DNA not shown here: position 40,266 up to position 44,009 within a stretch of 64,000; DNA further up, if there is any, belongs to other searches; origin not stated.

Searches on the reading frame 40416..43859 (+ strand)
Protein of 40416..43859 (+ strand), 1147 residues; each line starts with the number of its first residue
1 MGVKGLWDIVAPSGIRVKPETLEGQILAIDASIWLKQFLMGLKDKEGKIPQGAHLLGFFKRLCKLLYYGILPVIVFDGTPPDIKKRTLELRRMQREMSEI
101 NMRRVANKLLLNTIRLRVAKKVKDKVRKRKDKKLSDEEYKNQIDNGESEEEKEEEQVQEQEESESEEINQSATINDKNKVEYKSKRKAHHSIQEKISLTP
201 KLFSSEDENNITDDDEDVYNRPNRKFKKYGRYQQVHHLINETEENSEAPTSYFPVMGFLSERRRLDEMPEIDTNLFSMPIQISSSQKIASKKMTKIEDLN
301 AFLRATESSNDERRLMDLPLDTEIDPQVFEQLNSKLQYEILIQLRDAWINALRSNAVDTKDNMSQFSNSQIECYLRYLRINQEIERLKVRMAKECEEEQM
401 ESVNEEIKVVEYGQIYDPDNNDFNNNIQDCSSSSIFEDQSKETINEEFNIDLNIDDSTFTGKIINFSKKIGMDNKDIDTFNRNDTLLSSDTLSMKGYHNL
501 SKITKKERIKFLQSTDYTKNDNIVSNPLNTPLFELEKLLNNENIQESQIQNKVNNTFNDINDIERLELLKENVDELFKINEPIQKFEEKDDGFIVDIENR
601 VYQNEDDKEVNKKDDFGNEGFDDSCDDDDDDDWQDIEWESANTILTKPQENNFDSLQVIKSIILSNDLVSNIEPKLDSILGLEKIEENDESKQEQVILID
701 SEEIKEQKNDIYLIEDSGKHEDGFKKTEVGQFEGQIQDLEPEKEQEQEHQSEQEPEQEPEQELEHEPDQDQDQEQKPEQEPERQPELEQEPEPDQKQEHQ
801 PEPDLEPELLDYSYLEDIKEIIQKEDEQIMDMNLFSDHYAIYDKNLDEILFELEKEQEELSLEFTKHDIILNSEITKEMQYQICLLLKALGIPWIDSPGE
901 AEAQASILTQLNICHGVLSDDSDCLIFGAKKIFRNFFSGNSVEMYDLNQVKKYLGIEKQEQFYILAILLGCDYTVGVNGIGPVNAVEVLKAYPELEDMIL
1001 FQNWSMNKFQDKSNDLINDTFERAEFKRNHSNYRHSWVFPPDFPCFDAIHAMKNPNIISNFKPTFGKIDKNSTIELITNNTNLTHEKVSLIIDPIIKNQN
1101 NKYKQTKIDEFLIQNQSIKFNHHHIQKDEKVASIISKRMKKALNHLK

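Call 4: search_protein_families(library=pfam, proteins=[window:40416-43859:+])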
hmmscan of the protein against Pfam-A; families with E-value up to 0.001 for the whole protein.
window:40416-43859:+ (1147 aa): 2 families
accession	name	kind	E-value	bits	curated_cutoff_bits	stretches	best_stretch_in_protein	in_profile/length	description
PF00752.23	XPG_N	-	1.7e-27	96.3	22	1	1-96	1-99/101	XPG N-terminal domain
PF00867.23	XPG_I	-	2.3e-22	79.6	24.9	1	891-972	1-89/89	XPG I-region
